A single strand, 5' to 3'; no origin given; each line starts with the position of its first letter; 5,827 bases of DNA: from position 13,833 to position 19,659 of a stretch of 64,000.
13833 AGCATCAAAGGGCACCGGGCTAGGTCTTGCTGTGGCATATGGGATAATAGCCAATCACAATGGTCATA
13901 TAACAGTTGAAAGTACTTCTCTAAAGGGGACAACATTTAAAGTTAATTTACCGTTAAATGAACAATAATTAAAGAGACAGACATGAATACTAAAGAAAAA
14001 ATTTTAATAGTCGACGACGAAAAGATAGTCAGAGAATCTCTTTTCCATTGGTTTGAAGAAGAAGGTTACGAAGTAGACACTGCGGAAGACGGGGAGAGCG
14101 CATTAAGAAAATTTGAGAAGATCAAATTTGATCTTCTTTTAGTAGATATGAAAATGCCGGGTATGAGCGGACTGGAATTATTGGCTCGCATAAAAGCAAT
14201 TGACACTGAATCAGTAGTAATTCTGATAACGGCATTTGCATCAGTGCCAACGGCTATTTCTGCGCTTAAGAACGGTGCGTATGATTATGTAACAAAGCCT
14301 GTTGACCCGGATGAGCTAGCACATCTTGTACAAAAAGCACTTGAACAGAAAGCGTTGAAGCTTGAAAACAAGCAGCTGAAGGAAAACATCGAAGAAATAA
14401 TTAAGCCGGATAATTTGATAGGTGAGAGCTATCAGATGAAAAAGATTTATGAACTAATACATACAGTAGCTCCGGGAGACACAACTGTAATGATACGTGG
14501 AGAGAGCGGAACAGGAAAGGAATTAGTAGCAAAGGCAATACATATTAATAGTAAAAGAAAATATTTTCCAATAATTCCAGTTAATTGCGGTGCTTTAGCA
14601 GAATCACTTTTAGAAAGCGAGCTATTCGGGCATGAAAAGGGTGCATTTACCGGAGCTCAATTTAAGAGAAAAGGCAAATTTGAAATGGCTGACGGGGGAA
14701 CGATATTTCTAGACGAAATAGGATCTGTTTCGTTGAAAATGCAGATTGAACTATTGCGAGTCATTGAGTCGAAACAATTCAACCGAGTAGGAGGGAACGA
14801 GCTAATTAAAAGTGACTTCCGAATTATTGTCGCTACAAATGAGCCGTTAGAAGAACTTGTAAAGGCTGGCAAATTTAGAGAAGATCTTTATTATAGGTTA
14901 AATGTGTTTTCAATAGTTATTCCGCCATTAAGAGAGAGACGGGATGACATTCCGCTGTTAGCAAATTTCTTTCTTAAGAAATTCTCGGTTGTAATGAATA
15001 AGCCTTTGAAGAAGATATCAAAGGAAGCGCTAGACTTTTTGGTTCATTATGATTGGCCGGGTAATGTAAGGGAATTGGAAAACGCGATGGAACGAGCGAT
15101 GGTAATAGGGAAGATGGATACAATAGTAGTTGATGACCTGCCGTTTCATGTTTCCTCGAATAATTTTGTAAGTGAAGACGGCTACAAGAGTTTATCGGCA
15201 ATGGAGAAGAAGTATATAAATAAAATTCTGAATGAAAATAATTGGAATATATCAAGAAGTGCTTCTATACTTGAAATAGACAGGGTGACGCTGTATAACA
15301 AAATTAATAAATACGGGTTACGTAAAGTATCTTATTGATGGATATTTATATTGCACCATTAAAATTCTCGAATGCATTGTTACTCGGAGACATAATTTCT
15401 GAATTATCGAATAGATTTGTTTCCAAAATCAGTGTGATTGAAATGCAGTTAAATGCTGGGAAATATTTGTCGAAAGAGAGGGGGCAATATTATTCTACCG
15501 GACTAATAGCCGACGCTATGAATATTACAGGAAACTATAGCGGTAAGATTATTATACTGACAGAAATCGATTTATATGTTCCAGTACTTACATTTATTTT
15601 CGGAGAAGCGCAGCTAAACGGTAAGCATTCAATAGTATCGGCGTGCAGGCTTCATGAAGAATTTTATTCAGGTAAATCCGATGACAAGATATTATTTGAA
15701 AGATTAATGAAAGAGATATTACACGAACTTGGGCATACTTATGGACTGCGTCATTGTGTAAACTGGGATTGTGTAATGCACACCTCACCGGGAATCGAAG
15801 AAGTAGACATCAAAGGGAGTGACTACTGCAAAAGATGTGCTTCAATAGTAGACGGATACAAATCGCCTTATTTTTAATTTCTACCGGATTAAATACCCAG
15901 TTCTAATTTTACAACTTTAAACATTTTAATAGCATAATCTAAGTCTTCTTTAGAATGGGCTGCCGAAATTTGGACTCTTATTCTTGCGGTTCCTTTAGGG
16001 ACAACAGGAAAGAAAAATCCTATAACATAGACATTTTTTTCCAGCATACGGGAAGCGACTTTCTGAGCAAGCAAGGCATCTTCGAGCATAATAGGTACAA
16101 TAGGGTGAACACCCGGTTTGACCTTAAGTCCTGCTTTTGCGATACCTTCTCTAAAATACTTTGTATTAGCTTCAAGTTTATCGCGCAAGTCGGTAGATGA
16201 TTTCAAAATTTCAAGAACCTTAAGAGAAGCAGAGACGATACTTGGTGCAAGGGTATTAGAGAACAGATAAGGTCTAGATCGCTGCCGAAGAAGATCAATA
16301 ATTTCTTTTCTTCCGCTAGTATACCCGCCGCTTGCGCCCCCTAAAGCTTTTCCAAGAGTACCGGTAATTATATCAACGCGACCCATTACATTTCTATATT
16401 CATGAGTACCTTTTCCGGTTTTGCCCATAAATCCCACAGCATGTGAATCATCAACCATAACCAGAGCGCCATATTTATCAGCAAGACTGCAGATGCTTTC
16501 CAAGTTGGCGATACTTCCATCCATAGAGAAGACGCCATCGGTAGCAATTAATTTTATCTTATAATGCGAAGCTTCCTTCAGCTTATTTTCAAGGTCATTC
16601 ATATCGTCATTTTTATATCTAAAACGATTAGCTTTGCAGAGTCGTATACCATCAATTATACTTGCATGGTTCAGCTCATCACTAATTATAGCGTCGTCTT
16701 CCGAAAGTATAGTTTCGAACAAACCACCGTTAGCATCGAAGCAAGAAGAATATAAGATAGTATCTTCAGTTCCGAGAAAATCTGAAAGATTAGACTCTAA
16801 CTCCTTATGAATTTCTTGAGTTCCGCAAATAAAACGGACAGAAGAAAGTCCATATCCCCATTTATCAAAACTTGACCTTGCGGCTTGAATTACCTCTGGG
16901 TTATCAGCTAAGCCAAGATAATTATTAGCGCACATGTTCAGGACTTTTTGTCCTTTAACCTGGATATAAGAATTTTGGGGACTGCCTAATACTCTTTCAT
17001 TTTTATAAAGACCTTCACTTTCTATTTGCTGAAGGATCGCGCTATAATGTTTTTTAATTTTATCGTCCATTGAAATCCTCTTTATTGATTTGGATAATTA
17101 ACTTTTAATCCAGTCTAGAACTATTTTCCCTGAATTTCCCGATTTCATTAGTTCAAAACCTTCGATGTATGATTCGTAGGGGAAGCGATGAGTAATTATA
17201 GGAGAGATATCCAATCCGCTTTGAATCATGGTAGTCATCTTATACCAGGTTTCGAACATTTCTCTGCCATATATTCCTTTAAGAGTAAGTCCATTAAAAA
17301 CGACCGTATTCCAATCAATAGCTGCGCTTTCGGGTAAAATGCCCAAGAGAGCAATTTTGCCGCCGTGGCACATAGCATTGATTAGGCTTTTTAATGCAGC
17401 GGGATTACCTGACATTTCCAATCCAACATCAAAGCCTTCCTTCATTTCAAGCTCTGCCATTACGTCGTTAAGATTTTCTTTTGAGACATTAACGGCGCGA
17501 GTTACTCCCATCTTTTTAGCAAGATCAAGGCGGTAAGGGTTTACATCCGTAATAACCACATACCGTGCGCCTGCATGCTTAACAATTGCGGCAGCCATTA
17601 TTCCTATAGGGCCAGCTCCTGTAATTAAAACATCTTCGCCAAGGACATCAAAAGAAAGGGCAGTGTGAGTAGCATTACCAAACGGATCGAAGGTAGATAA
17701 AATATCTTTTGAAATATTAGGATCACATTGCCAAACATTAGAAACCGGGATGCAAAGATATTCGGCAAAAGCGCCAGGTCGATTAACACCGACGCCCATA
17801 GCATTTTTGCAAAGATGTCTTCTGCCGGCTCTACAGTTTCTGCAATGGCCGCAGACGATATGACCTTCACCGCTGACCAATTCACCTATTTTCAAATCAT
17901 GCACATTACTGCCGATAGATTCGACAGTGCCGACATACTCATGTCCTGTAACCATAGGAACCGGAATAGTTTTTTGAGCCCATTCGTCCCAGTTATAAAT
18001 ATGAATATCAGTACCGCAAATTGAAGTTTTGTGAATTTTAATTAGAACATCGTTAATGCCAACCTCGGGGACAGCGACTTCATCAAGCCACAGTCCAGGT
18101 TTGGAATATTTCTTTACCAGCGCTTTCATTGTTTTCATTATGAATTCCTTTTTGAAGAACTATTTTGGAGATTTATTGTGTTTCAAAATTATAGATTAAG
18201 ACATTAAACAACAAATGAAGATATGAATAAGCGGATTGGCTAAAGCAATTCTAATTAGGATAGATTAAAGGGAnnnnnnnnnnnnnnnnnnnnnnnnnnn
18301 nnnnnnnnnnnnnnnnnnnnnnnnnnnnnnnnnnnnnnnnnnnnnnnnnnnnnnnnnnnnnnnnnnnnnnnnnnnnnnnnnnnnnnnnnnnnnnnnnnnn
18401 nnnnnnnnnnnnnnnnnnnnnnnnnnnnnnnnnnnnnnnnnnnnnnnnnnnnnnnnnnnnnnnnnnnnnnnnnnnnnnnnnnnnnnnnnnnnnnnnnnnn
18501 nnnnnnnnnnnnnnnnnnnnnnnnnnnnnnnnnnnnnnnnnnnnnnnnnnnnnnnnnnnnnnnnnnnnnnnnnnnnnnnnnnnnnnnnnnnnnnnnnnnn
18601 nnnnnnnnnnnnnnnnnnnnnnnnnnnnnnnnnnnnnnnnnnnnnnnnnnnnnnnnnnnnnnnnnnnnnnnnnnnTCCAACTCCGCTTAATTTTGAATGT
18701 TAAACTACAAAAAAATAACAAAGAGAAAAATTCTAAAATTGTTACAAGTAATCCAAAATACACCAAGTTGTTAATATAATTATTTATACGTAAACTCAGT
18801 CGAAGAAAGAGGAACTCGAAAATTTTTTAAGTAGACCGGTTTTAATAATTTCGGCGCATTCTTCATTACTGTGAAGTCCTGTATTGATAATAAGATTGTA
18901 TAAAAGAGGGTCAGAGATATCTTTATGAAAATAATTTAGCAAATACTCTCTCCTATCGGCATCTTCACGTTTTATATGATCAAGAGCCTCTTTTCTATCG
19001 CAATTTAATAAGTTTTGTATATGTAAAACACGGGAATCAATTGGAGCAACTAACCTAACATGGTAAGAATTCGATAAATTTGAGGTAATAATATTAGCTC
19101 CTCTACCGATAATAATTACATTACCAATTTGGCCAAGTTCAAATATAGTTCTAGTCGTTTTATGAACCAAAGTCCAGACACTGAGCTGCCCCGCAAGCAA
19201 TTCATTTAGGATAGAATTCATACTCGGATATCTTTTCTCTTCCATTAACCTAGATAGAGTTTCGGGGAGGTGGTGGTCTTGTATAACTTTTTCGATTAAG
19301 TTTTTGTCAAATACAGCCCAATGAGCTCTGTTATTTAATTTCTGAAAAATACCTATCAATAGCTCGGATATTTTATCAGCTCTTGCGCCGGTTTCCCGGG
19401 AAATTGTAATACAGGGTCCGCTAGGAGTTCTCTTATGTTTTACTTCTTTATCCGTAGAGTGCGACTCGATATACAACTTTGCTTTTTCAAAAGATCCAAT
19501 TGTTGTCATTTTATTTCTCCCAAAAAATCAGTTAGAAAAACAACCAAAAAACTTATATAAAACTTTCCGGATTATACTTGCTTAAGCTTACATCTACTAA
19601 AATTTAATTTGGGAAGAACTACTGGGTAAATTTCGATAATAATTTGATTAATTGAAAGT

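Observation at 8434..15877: Orphan NrfC/NrfD-type membrane redox module with three unusual partners, under a dedicated heme-sensor kinase and sigma-54 activator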

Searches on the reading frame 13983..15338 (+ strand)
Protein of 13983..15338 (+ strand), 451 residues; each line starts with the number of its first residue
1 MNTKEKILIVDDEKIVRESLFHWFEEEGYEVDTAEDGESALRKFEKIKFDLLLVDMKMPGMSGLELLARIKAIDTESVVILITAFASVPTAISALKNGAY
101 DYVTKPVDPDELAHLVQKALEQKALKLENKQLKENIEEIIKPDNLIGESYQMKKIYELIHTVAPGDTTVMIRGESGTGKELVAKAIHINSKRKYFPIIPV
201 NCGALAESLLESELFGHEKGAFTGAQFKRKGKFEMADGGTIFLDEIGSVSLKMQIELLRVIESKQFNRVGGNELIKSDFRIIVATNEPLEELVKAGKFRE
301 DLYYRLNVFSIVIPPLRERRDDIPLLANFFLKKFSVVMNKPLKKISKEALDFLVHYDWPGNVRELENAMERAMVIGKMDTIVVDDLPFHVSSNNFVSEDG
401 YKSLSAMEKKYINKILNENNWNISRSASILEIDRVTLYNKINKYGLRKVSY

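Call 3: search_protein_families(library=pfam, proteins=[window:13983-15338:+], max_evalue=0.01)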
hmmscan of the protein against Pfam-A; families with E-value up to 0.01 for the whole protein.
window:13983-15338:+ (451 aa): 10 families
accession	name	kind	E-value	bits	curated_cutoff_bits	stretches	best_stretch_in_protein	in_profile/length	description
PF00158.32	Sigma54_activat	-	1.5e-69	233.4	20.2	1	145-311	1-167/168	Sigma-54 interaction domain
PF00072.30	Response_reg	-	1e-32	113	30.2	1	7-116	1-110/111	Response regulator receiver domain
PF25601.1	AAA_lid_14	-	6.6e-28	96.8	27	1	317-394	1-78/87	AAA+ ATPase lid domain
PF14532.12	Sigma54_activ_2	-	2e-17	64.2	25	1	146-316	1-138/138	Sigma-54 interaction domain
PF02954.25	HTH_8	-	3.4e-10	39.9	22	1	404-444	2-42/42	Bacterial regulatory protein, Fis family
PF07728.20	AAA_5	-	3.7e-07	30.7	22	1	169-289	2-125/139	AAA domain (dynein-related subfamily)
PF00004.35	AAA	-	2.5e-05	25.2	21.2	1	170-288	2-111/131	ATPase family associated with various cellular activities (AAA)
PF01078.27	Mg_chelatase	-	0.0017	18.3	20.3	0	224-286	93-157/207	Magnesium chelatase, subunit ChlI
PF20161.5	VpsR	-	0.0021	18.2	23.7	0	17-116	20-120/121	VpsR domain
PF07724.20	AAA_2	-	0.0056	17.2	27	0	168-287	5-125/166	AAA domain (Cdc48 subfamily)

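Call 4: search_protein_families(library=ncbifam, proteins=[window:13983-15338:+], max_evalue=0.01)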
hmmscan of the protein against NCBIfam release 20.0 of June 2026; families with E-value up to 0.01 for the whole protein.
window:13983-15338:+ (451 aa): 123 families (the best 25 are shown)
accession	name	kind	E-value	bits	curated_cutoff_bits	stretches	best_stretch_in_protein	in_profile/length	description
NF008469.0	PRK11361.1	equivalog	4.3e-147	490.5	714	1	1-447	1-457/461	acetoacetate metabolism transcriptional regulator AtoC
TIGR01818.1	ntrC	equivalog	2.3e-127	425.6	558.6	1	7-427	1-422/463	nitrogen regulation protein NR(I)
NF007689.0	PRK10365.1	equivalog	1e-122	410.1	760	1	4-442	5-440/441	sigma-54-dependent response regulator transcription factor ZraR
TIGR02915.1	PEP_resp_reg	equivalog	2.5e-122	408.9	502.6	1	7-447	1-445/445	PEP-CTERM-box response regulator transcription factor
TIGR01817.1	nifA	equivalog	6.7e-111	371.6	528.85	1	121-393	174-445/534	nif-specific transcriptional activator NifA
NF051870.1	NAssimRespRegNtrX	equivalog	8.5e-111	371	600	1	6-445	3-451/452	nitrogen assimilation response regulator NtrX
NF041946.1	LuxO_transreg_Vib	equivalog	9.7e-108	360.9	800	2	25-394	17-384/463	quorum-sensing sigma-54 dependent transcriptional regulator LuxO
NF041552.1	TF_PrdR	equivalog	6.7e-107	358.2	795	1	103-445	228-577/577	sigma-54 dependent transcriptional regulator PrdR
NF008176.1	PRK10923.1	equivalog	8.6e-106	354.3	620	1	5-427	4-425/469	nitrogen regulation protein NR(I)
NF011695.0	PRK15115.1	equivalog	1.2e-103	347.3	763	1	5-446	7-438/445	two-component system response regulator GlrR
NF003451.0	PRK05022.1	equivalog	3.1e-99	333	476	1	118-447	166-511/512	nitric oxide reductase transcriptional regulator NorR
NF049963.1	RespRegFlgRCampy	domain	1.4e-96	324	750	1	7-446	3-429/429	fla regulon two-component system response regulator FlgR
NF050807.1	TransRegFlbDCaul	equivalog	2.5e-94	316.7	750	1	27-444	23-438/454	sigma-54-dependent transcriptional regulator FlbD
NF038308.1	RNA_repair_RtcR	equivalog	1.1e-93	314.9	650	1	6-395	30-441/530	RNA repair transcriptional activator RtcR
NF041906.1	V4R_TF_MobR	exception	3.1e-87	293.3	999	1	123-444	208-544/544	phenol degradation transcriptional regulator MobR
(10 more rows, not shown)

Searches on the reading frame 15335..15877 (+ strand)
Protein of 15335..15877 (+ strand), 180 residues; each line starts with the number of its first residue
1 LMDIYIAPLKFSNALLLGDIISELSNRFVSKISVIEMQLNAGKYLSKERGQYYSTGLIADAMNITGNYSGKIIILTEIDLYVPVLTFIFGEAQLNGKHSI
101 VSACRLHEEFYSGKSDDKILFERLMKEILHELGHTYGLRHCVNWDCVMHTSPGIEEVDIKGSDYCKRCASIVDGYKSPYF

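Call 3: search_protein_families(library=pfam, proteins=[window:15335-15877:+], max_evalue=0.01)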
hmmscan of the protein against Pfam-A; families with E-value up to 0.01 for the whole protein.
window:15335-15877:+ (180 aa): 3 families
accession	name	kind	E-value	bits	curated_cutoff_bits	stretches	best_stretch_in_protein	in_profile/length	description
PF07998.17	Peptidase_M54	-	8e-27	94.9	24.4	1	43-170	59-190/194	Peptidase family M54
PF13688.12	Reprolysin_5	-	0.009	16.7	27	0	128-165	145-169/196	Metallo-peptidase family M12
PF00413.30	Peptidase_M10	-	0.0091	16.3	24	0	124-151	108-135/159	Matrixin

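Call 4: search_protein_families(library=ncbifam, proteins=[window:15335-15877:+], max_evalue=0.01)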
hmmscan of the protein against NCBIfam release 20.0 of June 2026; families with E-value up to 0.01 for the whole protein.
window:15335-15877:+ (180 aa): 2 families
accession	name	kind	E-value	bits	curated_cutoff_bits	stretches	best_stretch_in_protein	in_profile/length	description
NF033823.0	archmetzin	subfamily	3.5e-45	154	145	1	4-170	2-168/170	archaemetzincin family Zn-dependent metalloprotease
NF033824.1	Myxo_non_zincin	equivalog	2.1e-19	70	250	1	14-169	15-166/174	non-proteolytic archaemetzincin-like protein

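Call 69: find_homologous_proteins(query=window:15335-15877:+, max_evalue=0.00001)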
Query window:15335-15877:+ (180 aa): 1361 proteins with E <= 0.00001 among 1398 candidates; the best 120 are listed.
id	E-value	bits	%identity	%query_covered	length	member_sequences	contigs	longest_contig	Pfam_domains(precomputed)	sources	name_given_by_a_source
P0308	8.4e-116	402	100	99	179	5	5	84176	PF07998.18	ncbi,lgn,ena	-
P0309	1.6e-97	343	83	99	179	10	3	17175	PF07998.18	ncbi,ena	-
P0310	2.3e-85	303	72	97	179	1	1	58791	PF07998.18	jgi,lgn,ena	-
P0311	7.9e-85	301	72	99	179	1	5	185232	PF07998.18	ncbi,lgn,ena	-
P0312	2.3e-84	300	73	97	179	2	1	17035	PF07998.18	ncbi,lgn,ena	-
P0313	1.6e-83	297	71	97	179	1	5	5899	PF07998.18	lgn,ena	-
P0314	1.4e-82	294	71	97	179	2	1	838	PF07998.18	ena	-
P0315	3.7e-81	289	70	97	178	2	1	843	PF07998.18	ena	-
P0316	4.3e-79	283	67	97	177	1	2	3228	PF07998.18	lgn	-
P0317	7.7e-79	282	68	97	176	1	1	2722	PF07998.18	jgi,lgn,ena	-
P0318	1.1e-78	281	66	97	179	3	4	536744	PF07998.18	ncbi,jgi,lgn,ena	jgi:archaemetzincin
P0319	2.4e-78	280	67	97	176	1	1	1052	PF07998.18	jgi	-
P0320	2.9e-78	280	66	99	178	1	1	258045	PF07998.18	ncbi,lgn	-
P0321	3.2e-78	280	67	97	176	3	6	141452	PF07998.18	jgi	jgi:archaemetzincin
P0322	5.3e-78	279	67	97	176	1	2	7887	PF07998.18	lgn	-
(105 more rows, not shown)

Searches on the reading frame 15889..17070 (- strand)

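Call 67: search_protein_families(library=pfam, proteins=[window:15889-17070:-], max_evalue=0.0001)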
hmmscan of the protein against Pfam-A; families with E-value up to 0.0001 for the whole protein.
window:15889-17070:- (393 aa): 2 families
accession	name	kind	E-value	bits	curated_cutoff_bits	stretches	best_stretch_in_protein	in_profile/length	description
PF00155.27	Aminotran_1_2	-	5e-65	220.5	19.7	1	42-382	2-359/361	Aminotransferase class I and II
PF00266.25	Aminotran_5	-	8.8e-05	22.1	21.5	0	84-213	41-181/371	Aminotransferase class-V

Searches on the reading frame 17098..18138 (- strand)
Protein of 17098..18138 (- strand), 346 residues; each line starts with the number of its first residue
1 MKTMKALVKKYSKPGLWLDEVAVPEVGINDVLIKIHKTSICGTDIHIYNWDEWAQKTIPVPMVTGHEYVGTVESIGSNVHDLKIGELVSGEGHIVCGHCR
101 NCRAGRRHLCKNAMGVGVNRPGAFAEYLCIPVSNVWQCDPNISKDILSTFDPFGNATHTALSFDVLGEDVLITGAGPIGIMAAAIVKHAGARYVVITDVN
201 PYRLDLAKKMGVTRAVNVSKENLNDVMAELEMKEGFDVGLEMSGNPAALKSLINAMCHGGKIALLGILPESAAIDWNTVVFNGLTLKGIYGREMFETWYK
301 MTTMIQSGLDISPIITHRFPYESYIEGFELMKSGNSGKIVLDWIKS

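Call 67: search_protein_families(library=pfam, proteins=[window:17098-18138:-], max_evalue=0.0001)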
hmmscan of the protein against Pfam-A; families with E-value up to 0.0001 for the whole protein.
window:17098-18138:- (346 aa): 3 families
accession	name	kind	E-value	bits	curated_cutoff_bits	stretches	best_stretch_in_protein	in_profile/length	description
PF08240.17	ADH_N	-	1e-27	96.8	23.5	1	29-137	3-101/104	Alcohol dehydrogenase GroES-like domain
PF00107.32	ADH_zinc_N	-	1.3e-27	96.8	31.8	1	177-306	1-128/129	Zinc-binding dehydrogenase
PF16912.11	Glu_dehyd_C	-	1.1e-09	38.5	34.9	1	157-279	21-144/211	Glucose dehydrogenase C-terminus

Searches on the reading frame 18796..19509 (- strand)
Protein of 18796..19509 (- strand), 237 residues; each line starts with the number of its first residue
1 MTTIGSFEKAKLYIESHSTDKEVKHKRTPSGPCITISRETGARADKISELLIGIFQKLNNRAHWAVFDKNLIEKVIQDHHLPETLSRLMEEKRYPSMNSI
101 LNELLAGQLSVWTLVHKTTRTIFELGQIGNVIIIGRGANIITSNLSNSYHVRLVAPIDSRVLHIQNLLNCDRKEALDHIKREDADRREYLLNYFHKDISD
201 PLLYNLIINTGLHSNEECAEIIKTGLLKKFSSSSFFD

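Call 67: search_protein_families(library=pfam, proteins=[window:18796-19509:-], max_evalue=0.0001)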
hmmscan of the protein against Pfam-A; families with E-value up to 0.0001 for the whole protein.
window:18796-19509:- (237 aa): 1 family
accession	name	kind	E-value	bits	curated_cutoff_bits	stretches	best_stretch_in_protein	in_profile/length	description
PF13189.12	Cytidylate_kin2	-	2.6e-27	96.6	28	1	34-210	2-174/176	Cytidylate kinase-like family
